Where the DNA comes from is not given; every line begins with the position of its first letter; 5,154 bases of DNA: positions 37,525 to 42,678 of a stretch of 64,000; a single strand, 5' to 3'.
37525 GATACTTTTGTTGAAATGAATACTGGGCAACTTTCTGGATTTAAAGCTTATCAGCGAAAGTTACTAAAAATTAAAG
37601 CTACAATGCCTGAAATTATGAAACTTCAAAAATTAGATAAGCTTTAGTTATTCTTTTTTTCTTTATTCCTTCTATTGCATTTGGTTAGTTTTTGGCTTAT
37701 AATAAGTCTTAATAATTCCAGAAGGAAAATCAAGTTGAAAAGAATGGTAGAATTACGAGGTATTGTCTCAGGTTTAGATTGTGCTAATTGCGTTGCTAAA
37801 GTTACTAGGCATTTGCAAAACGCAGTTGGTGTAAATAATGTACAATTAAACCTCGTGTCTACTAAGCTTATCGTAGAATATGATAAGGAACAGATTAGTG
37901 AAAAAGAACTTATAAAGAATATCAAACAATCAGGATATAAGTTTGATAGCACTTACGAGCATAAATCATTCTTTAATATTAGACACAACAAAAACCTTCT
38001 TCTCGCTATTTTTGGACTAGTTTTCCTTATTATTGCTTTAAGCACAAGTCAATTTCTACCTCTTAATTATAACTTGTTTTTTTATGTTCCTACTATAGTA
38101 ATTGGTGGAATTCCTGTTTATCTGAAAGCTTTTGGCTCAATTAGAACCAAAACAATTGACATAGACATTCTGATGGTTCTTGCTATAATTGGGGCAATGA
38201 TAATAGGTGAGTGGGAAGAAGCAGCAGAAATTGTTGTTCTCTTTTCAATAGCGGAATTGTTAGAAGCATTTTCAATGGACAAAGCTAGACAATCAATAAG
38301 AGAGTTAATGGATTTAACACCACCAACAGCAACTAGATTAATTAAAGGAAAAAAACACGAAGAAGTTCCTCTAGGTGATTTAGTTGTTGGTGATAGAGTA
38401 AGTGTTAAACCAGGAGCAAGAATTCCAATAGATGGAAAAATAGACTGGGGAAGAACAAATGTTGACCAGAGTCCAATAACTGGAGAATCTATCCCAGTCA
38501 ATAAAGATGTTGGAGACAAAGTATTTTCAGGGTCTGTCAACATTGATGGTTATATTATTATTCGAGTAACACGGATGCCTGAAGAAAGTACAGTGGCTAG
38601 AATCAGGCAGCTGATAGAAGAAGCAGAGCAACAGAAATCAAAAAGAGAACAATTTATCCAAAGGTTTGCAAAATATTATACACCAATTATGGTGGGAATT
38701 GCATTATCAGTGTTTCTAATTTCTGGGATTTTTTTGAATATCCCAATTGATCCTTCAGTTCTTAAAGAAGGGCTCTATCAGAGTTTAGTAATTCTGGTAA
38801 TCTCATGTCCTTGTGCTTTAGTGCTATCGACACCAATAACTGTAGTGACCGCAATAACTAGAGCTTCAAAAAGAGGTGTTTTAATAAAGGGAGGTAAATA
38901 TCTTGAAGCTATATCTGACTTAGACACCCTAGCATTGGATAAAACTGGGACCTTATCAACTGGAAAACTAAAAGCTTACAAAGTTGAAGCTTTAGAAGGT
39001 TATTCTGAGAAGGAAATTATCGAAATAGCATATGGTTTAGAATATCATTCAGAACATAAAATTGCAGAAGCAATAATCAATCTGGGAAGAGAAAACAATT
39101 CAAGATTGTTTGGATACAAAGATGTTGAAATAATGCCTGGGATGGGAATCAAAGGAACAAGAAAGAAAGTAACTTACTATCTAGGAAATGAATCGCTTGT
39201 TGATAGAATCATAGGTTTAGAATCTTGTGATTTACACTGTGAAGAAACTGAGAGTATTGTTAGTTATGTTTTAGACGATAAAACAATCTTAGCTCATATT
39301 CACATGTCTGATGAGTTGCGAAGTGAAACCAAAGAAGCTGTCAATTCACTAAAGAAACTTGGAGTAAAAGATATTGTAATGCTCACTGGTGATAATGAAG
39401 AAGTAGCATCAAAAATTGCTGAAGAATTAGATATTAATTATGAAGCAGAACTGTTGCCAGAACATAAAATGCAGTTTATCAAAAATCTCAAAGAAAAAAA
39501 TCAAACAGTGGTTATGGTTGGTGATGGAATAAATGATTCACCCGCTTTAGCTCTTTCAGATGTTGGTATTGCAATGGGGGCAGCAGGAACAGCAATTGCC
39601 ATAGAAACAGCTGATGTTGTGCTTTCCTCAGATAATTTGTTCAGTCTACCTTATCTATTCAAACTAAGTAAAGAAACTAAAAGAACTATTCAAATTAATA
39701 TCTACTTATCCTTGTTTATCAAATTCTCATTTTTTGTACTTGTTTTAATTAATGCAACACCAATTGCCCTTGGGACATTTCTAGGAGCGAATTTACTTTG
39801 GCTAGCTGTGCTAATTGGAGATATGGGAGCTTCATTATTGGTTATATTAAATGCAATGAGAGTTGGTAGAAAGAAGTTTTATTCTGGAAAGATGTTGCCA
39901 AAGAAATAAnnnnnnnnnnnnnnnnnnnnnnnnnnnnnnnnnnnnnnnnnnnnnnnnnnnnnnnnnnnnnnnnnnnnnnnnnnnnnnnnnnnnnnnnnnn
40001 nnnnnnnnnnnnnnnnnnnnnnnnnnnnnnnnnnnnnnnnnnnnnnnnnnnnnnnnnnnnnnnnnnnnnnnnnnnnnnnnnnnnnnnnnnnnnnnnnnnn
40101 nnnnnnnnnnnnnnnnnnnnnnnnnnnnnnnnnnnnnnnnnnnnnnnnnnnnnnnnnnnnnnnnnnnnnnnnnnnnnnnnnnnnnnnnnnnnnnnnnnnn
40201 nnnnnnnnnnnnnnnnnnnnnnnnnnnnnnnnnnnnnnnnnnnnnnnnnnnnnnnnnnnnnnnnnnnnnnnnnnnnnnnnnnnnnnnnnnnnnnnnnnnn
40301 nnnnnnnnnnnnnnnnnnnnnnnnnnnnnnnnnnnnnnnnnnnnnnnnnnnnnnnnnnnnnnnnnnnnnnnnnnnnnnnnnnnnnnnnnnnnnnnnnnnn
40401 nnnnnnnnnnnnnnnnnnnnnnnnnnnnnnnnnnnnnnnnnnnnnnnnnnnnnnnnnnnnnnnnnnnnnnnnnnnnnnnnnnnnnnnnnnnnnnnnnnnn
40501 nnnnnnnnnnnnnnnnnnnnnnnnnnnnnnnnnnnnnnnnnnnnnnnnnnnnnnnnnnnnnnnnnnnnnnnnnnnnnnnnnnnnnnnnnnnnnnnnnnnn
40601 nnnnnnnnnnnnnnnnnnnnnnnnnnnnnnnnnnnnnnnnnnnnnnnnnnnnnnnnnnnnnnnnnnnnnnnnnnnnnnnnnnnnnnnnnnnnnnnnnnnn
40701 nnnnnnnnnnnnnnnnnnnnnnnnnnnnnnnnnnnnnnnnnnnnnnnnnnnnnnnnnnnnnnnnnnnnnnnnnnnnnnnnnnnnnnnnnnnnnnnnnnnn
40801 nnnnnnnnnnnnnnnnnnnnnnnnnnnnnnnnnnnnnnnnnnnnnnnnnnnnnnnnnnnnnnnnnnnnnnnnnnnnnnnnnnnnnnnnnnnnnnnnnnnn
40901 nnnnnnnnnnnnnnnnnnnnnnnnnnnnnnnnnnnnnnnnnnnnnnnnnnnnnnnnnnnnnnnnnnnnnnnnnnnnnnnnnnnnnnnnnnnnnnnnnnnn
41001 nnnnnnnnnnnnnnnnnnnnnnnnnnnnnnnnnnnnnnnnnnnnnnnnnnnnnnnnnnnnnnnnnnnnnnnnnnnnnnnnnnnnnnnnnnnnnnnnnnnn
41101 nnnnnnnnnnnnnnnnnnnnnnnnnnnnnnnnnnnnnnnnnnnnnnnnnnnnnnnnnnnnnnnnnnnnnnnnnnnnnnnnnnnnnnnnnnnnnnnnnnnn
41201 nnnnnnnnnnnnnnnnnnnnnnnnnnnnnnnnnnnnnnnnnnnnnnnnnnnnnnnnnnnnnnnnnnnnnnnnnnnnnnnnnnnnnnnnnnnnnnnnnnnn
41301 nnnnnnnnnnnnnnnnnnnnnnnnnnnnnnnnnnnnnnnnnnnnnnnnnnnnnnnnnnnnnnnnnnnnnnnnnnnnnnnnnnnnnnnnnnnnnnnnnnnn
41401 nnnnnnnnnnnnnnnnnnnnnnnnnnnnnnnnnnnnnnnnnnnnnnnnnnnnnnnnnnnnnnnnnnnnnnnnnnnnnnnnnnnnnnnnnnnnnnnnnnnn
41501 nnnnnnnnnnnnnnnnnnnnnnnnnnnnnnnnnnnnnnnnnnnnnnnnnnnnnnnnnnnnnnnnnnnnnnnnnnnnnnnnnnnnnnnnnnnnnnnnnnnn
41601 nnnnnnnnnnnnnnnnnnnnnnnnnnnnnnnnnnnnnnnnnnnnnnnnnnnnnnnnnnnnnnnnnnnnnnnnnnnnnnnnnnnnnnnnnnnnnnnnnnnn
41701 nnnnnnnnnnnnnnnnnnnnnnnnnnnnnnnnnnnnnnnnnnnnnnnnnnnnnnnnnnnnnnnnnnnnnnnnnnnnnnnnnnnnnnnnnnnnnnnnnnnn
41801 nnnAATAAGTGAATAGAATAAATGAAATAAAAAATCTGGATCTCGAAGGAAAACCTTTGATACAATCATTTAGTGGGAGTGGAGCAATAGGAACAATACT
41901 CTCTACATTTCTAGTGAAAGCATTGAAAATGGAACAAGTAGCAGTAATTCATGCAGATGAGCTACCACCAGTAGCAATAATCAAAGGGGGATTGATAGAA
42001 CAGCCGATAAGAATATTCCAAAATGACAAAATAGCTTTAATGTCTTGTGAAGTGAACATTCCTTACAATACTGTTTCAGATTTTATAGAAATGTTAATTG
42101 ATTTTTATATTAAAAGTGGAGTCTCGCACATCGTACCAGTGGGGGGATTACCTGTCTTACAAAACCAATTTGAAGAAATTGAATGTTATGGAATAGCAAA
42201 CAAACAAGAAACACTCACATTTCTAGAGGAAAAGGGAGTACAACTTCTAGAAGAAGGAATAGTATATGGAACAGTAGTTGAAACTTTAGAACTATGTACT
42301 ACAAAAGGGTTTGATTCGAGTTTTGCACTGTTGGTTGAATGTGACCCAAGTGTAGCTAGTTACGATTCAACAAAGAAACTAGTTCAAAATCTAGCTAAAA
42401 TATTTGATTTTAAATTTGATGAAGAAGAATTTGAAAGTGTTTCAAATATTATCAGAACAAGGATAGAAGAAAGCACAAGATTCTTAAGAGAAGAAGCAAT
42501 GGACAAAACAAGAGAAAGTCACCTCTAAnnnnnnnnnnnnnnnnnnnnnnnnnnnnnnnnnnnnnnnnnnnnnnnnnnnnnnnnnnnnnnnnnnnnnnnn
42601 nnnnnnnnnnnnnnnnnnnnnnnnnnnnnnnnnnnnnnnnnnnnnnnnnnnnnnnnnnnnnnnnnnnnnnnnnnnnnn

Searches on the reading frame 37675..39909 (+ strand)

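Call 64: search_protein_families(library=pfam, proteins=[window:37675-39909:+], max_evalue=0.001)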
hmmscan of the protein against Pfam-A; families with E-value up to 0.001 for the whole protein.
window:37675-39909:+ (744 aa): 3 families
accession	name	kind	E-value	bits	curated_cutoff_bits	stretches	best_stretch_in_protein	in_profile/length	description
PF00122.25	E1-E2_ATPase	-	2.8e-54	183.8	28.1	1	214-400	2-181/181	E1-E2 ATPase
PF00702.32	Hydrolase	-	2.1e-25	90.7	26.4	1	417-626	2-188/191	haloacid dehalogenase-like hydrolase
PF00403.32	HMA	-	2.4e-12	47.5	24.8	1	31-89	4-62/62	Heavy-metal-associated domain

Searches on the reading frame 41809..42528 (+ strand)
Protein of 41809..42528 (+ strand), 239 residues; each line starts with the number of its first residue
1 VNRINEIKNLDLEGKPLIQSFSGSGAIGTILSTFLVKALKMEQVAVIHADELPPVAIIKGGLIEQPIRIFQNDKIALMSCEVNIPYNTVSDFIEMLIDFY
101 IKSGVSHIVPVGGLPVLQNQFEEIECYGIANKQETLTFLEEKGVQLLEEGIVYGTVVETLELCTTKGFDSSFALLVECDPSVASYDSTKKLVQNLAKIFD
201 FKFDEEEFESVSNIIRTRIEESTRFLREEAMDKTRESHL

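Call 64: search_protein_families(library=pfam, proteins=[window:41809-42528:+], max_evalue=0.001)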
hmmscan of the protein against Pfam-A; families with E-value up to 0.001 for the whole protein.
window:41809-42528:+ (239 aa): 1 family
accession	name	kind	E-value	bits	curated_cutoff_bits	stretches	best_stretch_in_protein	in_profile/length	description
PF09754.15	PAC2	-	5.6e-25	88.8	25.8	1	17-221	1-213/215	PAC2 family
